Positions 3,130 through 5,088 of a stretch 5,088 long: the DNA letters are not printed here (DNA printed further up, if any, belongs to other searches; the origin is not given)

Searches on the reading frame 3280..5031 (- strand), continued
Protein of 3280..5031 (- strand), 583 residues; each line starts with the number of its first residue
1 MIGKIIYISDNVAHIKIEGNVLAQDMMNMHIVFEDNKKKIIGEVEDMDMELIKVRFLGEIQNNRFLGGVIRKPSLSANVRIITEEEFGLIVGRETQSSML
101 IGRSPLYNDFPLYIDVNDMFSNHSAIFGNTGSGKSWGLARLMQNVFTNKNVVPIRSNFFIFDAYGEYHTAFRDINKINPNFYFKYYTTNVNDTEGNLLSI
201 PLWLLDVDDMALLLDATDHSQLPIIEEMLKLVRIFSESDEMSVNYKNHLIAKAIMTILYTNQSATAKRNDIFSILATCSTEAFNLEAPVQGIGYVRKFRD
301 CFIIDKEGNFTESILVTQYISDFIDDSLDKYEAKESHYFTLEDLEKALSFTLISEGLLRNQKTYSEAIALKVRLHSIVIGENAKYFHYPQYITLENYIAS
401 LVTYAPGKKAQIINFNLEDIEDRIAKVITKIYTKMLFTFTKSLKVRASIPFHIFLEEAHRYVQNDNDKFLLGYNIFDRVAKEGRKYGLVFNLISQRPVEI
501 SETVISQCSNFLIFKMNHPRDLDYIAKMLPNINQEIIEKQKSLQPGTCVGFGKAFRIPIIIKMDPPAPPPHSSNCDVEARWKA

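Call 34: find_encoding_contigs(protein=P0252, flank=6000, max_places=3)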
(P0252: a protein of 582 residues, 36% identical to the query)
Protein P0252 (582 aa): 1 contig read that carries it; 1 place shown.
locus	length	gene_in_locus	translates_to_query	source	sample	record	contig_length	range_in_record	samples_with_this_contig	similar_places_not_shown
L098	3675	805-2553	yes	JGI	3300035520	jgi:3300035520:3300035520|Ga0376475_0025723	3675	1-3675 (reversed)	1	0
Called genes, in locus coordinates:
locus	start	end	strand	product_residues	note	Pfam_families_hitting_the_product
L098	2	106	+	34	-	?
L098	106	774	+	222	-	PF10609:ParA (weak), PF13614:AAA_31, PF01656:CbiA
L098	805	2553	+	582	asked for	PF01935:DUF87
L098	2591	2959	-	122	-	PF11969:DcpS_C, PF01230:HIT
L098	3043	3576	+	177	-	PF10628:CotE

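Call 35: find_encoding_contigs(protein=P0255, flank=5000, max_places=3)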
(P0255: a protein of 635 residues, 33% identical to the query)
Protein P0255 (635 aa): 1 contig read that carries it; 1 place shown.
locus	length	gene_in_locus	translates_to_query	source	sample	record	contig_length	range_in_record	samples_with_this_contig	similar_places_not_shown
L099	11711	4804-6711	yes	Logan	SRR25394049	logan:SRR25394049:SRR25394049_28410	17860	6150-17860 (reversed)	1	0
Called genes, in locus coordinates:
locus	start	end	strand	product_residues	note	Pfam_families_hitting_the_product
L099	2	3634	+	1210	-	?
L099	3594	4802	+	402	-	PF13289:SIR2_2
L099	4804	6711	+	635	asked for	PF01935:DUF87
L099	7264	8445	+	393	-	PF14281:PDDEXK_4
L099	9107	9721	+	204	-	PF02810:SEC-C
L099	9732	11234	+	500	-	PF00069:Pkinase, PF07714:PK_Tyr_Ser-Thr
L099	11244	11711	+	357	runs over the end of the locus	PF09565:RE_NgoFVII (weak), PF13091:PLDc_2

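Call 36: find_encoding_contigs(protein=P0249, flank=6000, max_places=3)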
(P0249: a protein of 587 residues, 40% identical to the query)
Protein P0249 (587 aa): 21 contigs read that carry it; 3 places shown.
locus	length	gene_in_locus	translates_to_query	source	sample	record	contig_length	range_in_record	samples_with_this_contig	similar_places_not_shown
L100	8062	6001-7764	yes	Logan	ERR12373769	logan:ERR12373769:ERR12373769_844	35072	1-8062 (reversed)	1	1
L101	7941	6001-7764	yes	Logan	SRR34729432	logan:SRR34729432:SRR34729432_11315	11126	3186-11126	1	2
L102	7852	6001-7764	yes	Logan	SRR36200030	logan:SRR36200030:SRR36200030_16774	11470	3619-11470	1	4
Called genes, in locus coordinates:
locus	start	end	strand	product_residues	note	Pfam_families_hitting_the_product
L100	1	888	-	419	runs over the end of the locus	PF03952:Enolase_N, PF00113:Enolase_C, PF13378:MR_MLE_C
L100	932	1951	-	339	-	PF13145:Rotamase_2 (weak)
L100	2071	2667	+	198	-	PF01553:Acyltransferase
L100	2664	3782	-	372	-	-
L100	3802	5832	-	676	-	PF00884:Sulfatase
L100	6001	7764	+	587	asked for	PF01935:DUF87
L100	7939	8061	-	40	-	?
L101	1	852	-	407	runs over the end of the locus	PF03952:Enolase_N, PF00113:Enolase_C, PF13378:MR_MLE_C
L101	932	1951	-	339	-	PF13145:Rotamase_2 (weak)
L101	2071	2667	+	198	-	PF01553:Acyltransferase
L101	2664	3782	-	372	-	-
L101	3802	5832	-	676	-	PF00884:Sulfatase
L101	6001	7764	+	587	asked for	PF01935:DUF87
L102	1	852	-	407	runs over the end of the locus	PF03952:Enolase_N, PF00113:Enolase_C, PF13378:MR_MLE_C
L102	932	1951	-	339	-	PF13145:Rotamase_2 (weak)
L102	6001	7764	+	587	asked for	PF01935:DUF87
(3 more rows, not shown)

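Call 41: find_encoding_contigs(protein=P0243, flank=6000, max_places=3)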
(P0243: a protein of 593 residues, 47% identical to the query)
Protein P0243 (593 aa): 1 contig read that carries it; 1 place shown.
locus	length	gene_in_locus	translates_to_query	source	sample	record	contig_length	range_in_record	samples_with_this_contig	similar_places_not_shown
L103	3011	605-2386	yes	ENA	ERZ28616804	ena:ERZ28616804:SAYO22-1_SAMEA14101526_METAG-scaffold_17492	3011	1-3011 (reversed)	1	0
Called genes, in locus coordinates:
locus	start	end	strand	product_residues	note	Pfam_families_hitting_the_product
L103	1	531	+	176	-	?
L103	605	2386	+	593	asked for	PF01580:FtsK_SpoIIIE (faint), PF01935:DUF87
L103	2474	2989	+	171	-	-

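Call 42: find_encoding_contigs(protein=P0246, flank=6000, max_places=3)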
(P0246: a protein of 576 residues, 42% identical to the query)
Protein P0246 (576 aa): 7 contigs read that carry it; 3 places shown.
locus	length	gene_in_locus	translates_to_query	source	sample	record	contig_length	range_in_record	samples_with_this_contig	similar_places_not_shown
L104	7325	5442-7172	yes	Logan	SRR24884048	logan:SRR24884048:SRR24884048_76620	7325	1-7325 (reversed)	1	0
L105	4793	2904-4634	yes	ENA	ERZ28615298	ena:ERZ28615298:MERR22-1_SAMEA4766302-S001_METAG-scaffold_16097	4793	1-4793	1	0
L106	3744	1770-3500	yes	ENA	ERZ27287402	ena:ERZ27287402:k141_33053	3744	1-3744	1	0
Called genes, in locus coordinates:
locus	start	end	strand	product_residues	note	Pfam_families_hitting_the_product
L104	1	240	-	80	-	?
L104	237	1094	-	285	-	PF10672:Methyltrans_SAM, PF03602:Cons_hypoth95 (weak), PF05175:MTS (weak), PF09445:Methyltransf_15 (faint)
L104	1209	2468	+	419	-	PF01595:CNNM, PF00571:CBS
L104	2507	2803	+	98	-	PF00581:Rhodanese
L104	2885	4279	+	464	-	-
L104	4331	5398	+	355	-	PF02646:RmuC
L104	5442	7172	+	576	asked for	PF01580:FtsK_SpoIIIE (faint), PF01935:DUF87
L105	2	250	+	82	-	?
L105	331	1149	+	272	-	-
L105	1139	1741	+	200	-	-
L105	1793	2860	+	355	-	PF02646:RmuC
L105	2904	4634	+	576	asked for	PF01580:FtsK_SpoIIIE (faint), PF01935:DUF87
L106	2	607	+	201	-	?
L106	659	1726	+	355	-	PF02646:RmuC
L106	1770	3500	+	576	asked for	PF01580:FtsK_SpoIIIE (faint), PF01935:DUF87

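Call 44: find_related_loci(query=A1, collection=metagenome_contigs, flank=7000)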
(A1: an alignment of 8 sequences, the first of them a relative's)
Query A1 (583 aa) in metagenome_contigs; peptide patterns used: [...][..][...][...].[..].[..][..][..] (x = any residue, [..] = any of these).
600 stretches matched a pattern (row limit reached: there are more); 575 encode a relative of the query (tblastn E <= 1e-3); the best 80 are kept; 80 distinct loci.
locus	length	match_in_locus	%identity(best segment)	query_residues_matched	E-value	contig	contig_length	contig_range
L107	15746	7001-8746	45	1-582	5e-176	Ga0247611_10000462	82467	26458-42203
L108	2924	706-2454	42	1-581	1e-171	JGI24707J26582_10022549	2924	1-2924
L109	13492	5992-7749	44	1-583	2e-161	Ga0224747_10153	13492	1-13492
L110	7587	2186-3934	43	1-581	6e-161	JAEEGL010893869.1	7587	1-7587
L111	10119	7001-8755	43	1-582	1e-160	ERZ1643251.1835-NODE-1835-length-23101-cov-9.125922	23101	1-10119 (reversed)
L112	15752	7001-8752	43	1-582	2e-160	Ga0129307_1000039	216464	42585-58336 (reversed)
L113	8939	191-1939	43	1-582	2e-160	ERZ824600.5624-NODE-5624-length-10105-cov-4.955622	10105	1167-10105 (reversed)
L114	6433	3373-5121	43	1-582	2e-158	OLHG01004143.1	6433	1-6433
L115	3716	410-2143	42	1-579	8e-163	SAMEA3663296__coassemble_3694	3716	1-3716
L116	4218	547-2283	43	1-579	9e-161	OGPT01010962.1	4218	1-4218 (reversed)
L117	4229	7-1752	42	1-581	5e-161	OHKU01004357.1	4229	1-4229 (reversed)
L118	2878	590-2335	42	1-581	2e-165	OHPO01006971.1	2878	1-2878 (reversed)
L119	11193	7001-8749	43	1-581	1e-155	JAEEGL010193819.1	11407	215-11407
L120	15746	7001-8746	42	1-579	3e-154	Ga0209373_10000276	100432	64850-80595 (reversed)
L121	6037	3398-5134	41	1-579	2e-153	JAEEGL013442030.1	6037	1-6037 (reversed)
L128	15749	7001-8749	39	1-581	1e-147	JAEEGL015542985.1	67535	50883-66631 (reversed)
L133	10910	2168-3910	38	1-576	5e-146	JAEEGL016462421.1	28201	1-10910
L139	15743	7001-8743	39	1-579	1e-144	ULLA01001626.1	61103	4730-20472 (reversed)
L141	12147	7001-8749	40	1-579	6e-144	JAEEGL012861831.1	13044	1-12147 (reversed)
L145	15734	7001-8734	41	1-579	6e-144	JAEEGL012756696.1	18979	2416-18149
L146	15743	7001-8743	39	1-579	4e-144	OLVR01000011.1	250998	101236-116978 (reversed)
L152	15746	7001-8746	40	1-579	4e-143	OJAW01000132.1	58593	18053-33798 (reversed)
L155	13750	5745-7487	38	1-576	7e-143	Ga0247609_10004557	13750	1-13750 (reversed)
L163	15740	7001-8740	41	1-576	3e-141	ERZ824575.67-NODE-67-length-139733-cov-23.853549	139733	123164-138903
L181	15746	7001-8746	38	1-579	3e-138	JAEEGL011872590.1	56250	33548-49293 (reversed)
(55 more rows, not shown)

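Call 66: search_protein_families(library=pfam, proteins=[L128:6093-6908:+, L139:6038-6892:+, L146:5925-6899:+, L163:5418-6914:+, L141:4595-6913:+, L155:4553-5578:+, L133:1547-2089:+, L145:5328-6932:+, L152:5957-6928:+, L181:5801-6937:+], max_evalue=0.001)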
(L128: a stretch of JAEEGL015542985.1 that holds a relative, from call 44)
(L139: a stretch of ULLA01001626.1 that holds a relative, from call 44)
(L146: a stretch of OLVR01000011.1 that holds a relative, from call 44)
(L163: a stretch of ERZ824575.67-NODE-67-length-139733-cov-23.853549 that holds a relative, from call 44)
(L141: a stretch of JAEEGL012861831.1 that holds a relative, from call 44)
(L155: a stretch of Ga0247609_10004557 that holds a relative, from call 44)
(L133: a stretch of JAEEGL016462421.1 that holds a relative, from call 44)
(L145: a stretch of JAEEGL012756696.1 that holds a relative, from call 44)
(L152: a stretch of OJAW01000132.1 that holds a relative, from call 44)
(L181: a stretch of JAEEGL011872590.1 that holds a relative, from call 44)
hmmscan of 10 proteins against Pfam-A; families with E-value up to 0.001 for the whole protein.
L128:6093-6908:+ (271 aa): 0 families

L139:6038-6892:+ (284 aa): 0 families

L146:5925-6899:+ (324 aa): 0 families

L163:5418-6914:+ (498 aa): 0 families

L141:4595-6913:+ (772 aa): 4 families
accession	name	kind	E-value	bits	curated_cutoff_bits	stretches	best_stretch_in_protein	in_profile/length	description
PF00005.33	ABC_tran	-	1.8e-32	113.3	25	1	24-172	1-136/137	ABC transporter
PF02687.27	FtsX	-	2.2e-16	60.4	25.5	1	646-765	2-120/120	FtsX-like permease C-terminal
PF02463.25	SMC_N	-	1.8e-06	28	40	1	28-209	19-205/220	RecF/RecN/SMC N terminal domain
PF13304.12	AAA_21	-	2.5e-05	24.9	27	0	37-63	2-31/304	AAA domain, putative AbiEii toxin, Type IV TA system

L155:4553-5578:+ (341 aa): 1 family
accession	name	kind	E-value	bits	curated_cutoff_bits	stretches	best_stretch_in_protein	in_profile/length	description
PF03706.18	LPG_synthase_TM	-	1.7e-39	136.5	33.4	1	18-331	3-302/302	Lysylphosphatidylglycerol synthase TM region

L133:1547-2089:+ (180 aa): 1 family
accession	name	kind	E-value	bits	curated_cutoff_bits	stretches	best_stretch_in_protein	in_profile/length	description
PF01931.24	NTPase_I-T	-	1.6e-38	132.5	25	1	6-169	1-161/162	Protein of unknown function DUF84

L145:5328-6932:+ (534 aa): 0 families

L152:5957-6928:+ (323 aa): 0 families

L181:5801-6937:+ (378 aa): 2 families
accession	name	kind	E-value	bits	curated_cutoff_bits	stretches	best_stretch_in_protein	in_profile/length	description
PF10502.14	Peptidase_S26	-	2e-08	34.8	22.9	1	256-326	5-78/168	Signal peptidase, peptidase S26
PF00717.28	Peptidase_S24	-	5e-05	23.4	23.3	1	274-327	35-84/116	Peptidase S24-like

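Call 69: predict_structure(alignment_id=A2)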
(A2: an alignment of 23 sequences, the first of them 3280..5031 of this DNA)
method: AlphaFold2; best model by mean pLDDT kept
length: 583 residues; sequences in the alignment: 23
mean_pLDDT: 88.3   pTM: 0.86
mean pLDDT of the five models: 88.3, 88.0, 87.4, 86.9, 85.6
residues with pLDDT >= 90: 298; 70-90: 266; 50-70: 19; < 50: 0
segments of 3 or more residues with pLDDT < 50: none
pLDDT, mean of each block of 10 residues (from residue 1): 87 84 73 87 86 91 87 89 90 87 90 91 93 91 83 86 91 85 92 90 94 91 92 88 91 90 88 88 90 88 88 88 88 79 93 80 83 93 91 94 88 94 94 96 90 95 85 93 95 94 92 91 82 75 90 88 91 71 64
secondary structure, 60 per line:
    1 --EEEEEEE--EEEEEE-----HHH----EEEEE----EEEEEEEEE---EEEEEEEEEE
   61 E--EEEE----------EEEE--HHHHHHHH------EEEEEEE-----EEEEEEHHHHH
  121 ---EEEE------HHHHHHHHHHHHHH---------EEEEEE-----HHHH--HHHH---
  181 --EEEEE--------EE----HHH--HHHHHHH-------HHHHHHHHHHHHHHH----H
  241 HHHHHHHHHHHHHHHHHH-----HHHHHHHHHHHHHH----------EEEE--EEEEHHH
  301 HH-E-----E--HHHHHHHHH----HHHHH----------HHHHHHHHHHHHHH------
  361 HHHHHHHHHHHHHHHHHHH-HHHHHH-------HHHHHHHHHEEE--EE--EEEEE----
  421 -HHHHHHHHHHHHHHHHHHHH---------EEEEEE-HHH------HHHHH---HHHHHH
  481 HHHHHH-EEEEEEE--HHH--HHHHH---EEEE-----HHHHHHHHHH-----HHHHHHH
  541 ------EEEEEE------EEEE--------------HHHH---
elements in order: E3-9 E12-17 E30-34 E39-47 E51-61 E64-67 E78-81 H84-91 E98-104 E110-115 H116-120 E124-127 H134-147 E157-162 H168-171 H174-177 E183-187 H207-213 H221-235 H240-258 H264-277 E288-291 E294-297 H298-302 H313-321 H326-330 H341-354 H361-379 H381-386 H394-402 E403-405 E412-416 H422-441 E451-456 H467-471 H475-486 E488-494 H502-506 E510-513 H519-528 H534-540 E547-552 E559-562 H577-580
